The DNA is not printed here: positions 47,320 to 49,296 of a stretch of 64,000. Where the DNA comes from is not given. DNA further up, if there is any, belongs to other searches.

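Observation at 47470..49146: Unusual fusion of a GtrA-like membrane domain to an HPr-kinase-like P-loop domain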

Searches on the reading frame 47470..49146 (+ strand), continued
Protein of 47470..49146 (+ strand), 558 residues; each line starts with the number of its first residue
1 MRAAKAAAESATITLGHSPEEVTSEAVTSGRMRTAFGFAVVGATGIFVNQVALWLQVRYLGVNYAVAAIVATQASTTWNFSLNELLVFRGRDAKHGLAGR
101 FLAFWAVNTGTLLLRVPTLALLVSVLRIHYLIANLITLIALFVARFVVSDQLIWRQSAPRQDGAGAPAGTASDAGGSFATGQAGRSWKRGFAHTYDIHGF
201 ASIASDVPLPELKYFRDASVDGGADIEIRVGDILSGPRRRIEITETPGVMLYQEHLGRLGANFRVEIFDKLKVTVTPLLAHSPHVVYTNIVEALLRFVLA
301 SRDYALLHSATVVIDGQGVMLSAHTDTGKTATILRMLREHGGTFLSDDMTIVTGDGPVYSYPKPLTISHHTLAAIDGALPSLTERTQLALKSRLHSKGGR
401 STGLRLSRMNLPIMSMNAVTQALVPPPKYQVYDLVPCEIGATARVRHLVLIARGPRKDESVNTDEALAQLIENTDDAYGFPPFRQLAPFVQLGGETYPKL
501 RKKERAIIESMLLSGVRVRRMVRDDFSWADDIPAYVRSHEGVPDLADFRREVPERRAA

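Call 18: find_encoding_contigs(protein=P0064, flank=10000, max_places=2)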
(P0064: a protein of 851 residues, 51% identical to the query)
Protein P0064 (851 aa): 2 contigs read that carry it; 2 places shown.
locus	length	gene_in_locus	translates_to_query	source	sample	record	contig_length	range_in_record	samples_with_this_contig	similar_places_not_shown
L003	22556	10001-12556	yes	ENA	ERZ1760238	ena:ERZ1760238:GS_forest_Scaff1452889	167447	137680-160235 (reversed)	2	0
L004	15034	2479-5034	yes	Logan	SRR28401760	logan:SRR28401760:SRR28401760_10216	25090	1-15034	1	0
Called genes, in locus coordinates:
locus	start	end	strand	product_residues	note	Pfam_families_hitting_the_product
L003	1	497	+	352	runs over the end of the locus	PF01380:SIS (weak), PF10432:bact-PGI_C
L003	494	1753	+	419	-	PF05221:AdoHcyase, PF02826:2-Hacid_dh_C, PF00670:AdoHcyase_NAD, PF07991:KARI_N (weak)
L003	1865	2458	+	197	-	PF00156:Pribosyltran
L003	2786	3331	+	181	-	PF02482:Ribosomal_S30AE, PF16321:Ribosom_S30AE_C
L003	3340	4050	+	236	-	PF00072:Response_reg, PF00196:GerE, PF08281:Sigma70_r4_2 (weak)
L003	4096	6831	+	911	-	PF07517:SecA_DEAD, PF01043:SecA_PP_bind, PF21090:P-loop_SecA, PF07516:SecA_SW, PF02810:SEC-C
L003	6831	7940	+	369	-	PF03462:PCRF, PF00472:RF-1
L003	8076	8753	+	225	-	PF00072:Response_reg, PF08281:Sigma70_r4_2 (faint), PF00196:GerE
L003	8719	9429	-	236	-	PF00072:Response_reg, PF00196:GerE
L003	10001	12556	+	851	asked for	PF00535:Glycos_transf_2, PF13641:Glyco_tranf_2_3 (weak), PF04138:GtrA_DPMS_TM, PF27840:ScmC (weak)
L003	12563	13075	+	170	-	-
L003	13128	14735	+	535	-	PF02366:PMT, PF13231:PMT_2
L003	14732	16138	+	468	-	PF04185:Phosphoesterase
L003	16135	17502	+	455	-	-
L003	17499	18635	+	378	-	PF14307:Glyco_tran_WbsX (faint), PF16317:Glyco_hydro_99, PF03659:Glyco_hydro_71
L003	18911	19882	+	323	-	-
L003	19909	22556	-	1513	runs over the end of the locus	PF24517:CBM96, PF17892:Cadherin_5, PF17963:Big_9, PF17803:Cadherin_4, PF17892:Cadherin_5, PF17963:Big_9, PF17803:Cadherin_4, PF17963:Big_9, +1 more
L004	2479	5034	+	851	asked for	PF00535:Glycos_transf_2, PF13641:Glyco_tranf_2_3 (weak), PF04138:GtrA_DPMS_TM, PF27840:ScmC (weak)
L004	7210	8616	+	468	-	PF04185:Phosphoesterase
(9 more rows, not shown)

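Call 20: find_related_loci(query=A1, collection=genome_contigs, flank=8000)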
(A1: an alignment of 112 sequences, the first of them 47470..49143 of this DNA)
Query A1 (558 aa) in genome_contigs; peptide patterns used: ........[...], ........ (x = any residue, [..] = any of these).
361 stretches matched a pattern; 327 encode a relative of the query (tblastn E <= 1e-3); the best 80 are kept; 80 distinct loci.
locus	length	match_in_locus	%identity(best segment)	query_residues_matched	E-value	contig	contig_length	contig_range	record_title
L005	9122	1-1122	87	179-552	0e+0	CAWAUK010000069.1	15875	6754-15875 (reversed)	MAG: uncultured Thermoleophilia bacterium isolate MFD02134.bin.3.466 genome assembly, contig: contig_85141, whole genome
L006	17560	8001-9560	63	34-549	0e+0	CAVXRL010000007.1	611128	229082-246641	MAG: uncultured Actinomycetes bacterium isolate MFD01721.bin.1.253 genome assembly, contig: contig_4065, whole genome sh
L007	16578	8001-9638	81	1-552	0e+0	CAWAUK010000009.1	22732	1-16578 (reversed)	MAG: uncultured Thermoleophilia bacterium isolate MFD02134.bin.3.466 genome assembly, contig: contig_114640, whole genom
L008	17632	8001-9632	59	3-537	0e+0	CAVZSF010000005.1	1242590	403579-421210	MAG: uncultured Thermoleophilia bacterium isolate MFD00905.bin.1.128 genome assembly, contig: contig_20722, whole genome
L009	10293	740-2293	51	2-542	2e-154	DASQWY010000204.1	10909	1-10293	MAG TPA_asm: Actinomycetes bacterium isolate SMAG_U11025 k141_330481, whole genome shotgun sequence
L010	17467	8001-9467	54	35-536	5e-153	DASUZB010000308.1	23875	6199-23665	MAG TPA_asm: Actinomycetes bacterium isolate SMAG_U1911 k141_982003, whole genome shotgun sequence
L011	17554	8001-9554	52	28-536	3e-151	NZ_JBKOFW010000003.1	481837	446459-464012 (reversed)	Oryzobacter sp. R7 R7_scaffold3, whole genome shotgun sequence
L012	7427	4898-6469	51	31-557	6e-150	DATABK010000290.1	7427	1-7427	MAG TPA_asm: Actinomycetes bacterium isolate SMAG_U6696 k141_1370750, whole genome shotgun sequence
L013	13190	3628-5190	50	2-533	2e-147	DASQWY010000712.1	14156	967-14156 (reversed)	MAG TPA_asm: Actinomycetes bacterium isolate SMAG_U11025 k141_70402, whole genome shotgun sequence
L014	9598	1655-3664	51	28-536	4e-147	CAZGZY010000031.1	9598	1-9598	MAG TPA_asm: uncultured Candidatus Saccharimonadales bacterium isolate SRP200132_co1_597 genome assembly, contig: NODE_1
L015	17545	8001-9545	50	29-538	4e-146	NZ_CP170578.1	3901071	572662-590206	Oryzobacter terrae strain NBRC 109598 chromosome, complete genome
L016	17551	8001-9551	48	38-554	4e-144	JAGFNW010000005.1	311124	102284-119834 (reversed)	Streptosporangiaceae bacterium NEAU-GS5 Scaffold5, whole genome shotgun sequence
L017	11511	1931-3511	50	16-536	1e-143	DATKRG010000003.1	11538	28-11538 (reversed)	MAG TPA_asm: Streptosporangiaceae bacterium isolate SMAG_U14022 k141_566696, whole genome shotgun sequence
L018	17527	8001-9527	50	38-558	7e-144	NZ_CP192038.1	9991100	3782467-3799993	Actinoplanes sp. CA-030573 chromosome, complete genome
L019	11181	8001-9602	50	38-540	3e-143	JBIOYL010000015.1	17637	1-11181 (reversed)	MAG: Actinomycetes bacterium isolate MAG031 k127_1213502, whole genome shotgun sequence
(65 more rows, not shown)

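Call 21: predict_structure(alignment_id=A1)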
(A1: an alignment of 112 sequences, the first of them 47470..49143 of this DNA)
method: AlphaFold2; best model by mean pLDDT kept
length: 558 residues; sequences in the alignment: 112
mean_pLDDT: 85.3   pTM: 0.70
mean pLDDT of the five models: 85.3, 83.7, 83.6, 82.1, 80.4
residues with pLDDT >= 90: 327; 70-90: 155; 50-70: 20; < 50: 56
segments of 3 or more residues with pLDDT < 50: 1-23, 163-187, 554-558
pLDDT, mean of each block of 10 residues (from residue 1): 40 39 57 87 92 94 92 95 90 84 94 91 94 90 91 78 47 39 54 96 97 95 95 81 84 83 91 94 93 96 96 97 91 95 96 94 90 80 89 83 81 87 89 94 97 97 97 88 85 94 97 96 95 95 65 46
secondary structure, 60 per line:
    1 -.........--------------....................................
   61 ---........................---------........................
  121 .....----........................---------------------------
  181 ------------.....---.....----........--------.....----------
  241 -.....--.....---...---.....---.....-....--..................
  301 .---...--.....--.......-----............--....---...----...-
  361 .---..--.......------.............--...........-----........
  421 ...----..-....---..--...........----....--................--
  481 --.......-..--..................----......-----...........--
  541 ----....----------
elements in order: H2-10 H25-60 H64-87 H97-125 H130-153 E193-197 E201-205 H210-215 E226-230 E242-246 E249-253 E263-267 E271-275 H277-280 H283-301 E305-307 E310-314 E317-323 H329-340 E343-346 E350-352 E357-359 H369-375 H382-394 H397-407 H413-423 H431-434 E442-452 E457-460 H463-478 H483-489 H497-512 E517-522 H528-538 H545-548

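Call 25: fold_search(model_id=the predicted structure, library=pdb)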
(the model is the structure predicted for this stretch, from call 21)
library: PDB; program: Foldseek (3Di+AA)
matches with E <= 10: 205; with E <= 0.001: 20
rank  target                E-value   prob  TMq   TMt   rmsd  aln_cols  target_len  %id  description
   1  5mlz                  4.5e-06  1.00  0.22  0.34   1.5       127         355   31  Dolichyl phosphate mannose synthase in complex with GDP and Mg2+ (released 2017-08-09)
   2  6v2l                  9.6e-06  1.00  0.29  0.30   8.9       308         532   10  E. coli Phosphoenolpyruvate carboxykinase S250A (released 2019-12-11)
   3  1xkv_B                1.3e-05  1.00  0.27  0.29  10.8       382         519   10  Crystal Structure Of ATP-Dependent Phosphoenolpyruvate Carboxykinase From Thermus thermophilus HB8 (released 2005-10-11)
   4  2pc9_D                1.5e-05  1.00  0.29  0.31   8.8       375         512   12  Crystal Structure Of ATP-Dependent Phosphoenolpyruvate Carboxykinase From Thermus thermophilus HB8 (released 2007-10-02)
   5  6crt                  1.6e-05  1.00  0.27  0.28   9.5       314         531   10  Arg65Gln Mutagenic E.coli PCK (released 2018-04-04)
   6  6com                  1.8e-05  1.00  0.28  0.29   8.3       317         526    8  2.3A crystal structure of E. coli phosphoenolpyruvate carboxykinase mutant Asp269Asn (released 2018-04-04)
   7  9ep0                  1.9e-05  1.00  0.21  0.34   1.6       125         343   31  Dolichyl phosphate mannose synthase in complex with donor (GDP-Man) and traces of acceptor (Dol55P) and product (Dol55P- (released 2025-10-01)
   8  1j3b_B                1.9e-05  1.00  0.30  0.32   9.0       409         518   10  Crystal structure of ATP-dependent phosphoenolpyruvate carboxykinase from Thermus thermophilus HB8 (released 2003-02-11)
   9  9a4u_A                2.2e-05  1.00  0.32  0.34   9.6       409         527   12  Integrative model of PCKA-QOX2 by crosslinking MS and deep learning (released 2024-09-18)
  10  5mm1                  2.6e-05  1.00  0.22  0.35   1.5       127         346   31  Dolichyl phosphate mannose synthase in complex with GDP and dolichyl phosphate mannose (released 2017-08-09)
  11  1k3c                  2.7e-05  1.00  0.26  0.27   9.2       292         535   10  Phosphoenolpyruvate carboxykinase in complex with ADP, AlF3 and Pyruvate (released 2001-12-19)
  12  1os1                  2.7e-05  1.00  0.25  0.25  10.1       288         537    9  Structure of Phosphoenolpyruvate Carboxykinase complexed with ATP,Mg, Ca and pyruvate. (released 2003-09-23)
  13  6at2                  2.8e-05  1.00  0.27  0.28   9.1       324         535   10  E. coli phosphoenolpyruvate carboxykinase G209N mutant bound to thiosulfate (released 2018-08-29)
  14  6asn                  3.3e-05  1.00  0.28  0.30   8.4       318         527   11  E. coli phosphoenolpyruvate carboxykinase K212I F216V mutant bound to methanesulfonate (released 2018-08-29)
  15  1aq2                  4.4e-05  1.00  0.34  0.35   9.4       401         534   10  PHOSPHOENOLPYRUVATE CARBOXYKINASE (released 1998-10-14)
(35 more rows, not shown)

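Call 34: search_protein_families(library=ncbifam, alignment_id=A3, max_evalue=0.01)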
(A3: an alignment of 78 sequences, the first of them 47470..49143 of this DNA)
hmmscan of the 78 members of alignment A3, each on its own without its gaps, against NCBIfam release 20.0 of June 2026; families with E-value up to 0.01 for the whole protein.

A. member 1, window:47470-49143:+ (558 aa): 4 families
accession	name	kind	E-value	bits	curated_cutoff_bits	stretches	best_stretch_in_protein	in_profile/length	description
TIGR04352.1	HprK_rel_A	equivalog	1.7e-05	24.1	200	1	299-380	89-172/280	HprK-related kinase A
TIGR04355.1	HprK_rel_B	hypoth_equivalog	0.00021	20.5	200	1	272-355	114-194/351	HprK-related kinase B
TIGR00679.1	hpr-ser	equivalog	0.006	15.9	240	1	284-353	113-179/300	HPr(Ser) kinase/phosphatase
NF009550.0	PRK12997.1-1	equivalog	0.0082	15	583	0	27-83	122-179/447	PTS sugar transporter subunit IIC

B. families by the number of members that match (of 78 scanned): 6 families
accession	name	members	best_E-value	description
TIGR04352.1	HprK_rel_A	76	2.2e-07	HprK-related kinase A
TIGR04355.1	HprK_rel_B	70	1.7e-06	HprK-related kinase B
TIGR00679.1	hpr-ser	46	0.00012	HPr(Ser) kinase/phosphatase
TIGR04249.1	SCM_chp_ScmC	26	3.6e-05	SynChlorMet cassette protein ScmC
NF050099.1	SepX_GlpR_2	2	0.0045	divisome protein SepX/GlpR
NF009550.0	PRK12997.1-1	1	0.0082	PTS sugar transporter subunit IIC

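Call 42: find_encoding_contigs(protein=P0066, flank=10000, max_places=2)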
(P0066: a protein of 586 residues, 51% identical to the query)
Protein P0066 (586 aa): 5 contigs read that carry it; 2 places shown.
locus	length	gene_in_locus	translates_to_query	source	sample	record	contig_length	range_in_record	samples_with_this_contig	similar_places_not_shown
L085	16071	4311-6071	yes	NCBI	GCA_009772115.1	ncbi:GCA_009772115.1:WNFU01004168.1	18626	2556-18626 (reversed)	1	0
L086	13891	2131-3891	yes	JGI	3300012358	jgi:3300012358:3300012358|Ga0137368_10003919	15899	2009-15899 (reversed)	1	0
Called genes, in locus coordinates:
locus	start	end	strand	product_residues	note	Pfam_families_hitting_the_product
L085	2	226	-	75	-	?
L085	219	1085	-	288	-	-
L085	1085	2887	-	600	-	PF12773:DZR (weak), PF13240:Zn_Ribbon_1 (weak), PF13191:AAA_16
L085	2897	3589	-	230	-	PF08713:DNA_alkylation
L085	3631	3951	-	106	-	-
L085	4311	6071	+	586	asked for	PF04138:GtrA_DPMS_TM, PF27840:ScmC (weak)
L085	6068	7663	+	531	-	PF02366:PMT, PF13231:PMT_2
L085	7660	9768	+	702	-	PF04185:Phosphoesterase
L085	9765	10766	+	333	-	-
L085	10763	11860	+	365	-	PF16317:Glyco_hydro_99, PF14307:Glyco_tran_WbsX (faint), PF03659:Glyco_hydro_71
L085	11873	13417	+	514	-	PF24517:CBM96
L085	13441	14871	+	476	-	PF24517:CBM96, PF00149:Metallophos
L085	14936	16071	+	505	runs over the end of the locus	PF24517:CBM96, PF05048:NosD (weak), PF13229:Beta_helix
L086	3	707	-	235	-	?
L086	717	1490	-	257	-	PF08713:DNA_alkylation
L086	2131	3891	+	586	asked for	PF04138:GtrA_DPMS_TM, PF27840:ScmC (weak)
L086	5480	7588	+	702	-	PF04185:Phosphoesterase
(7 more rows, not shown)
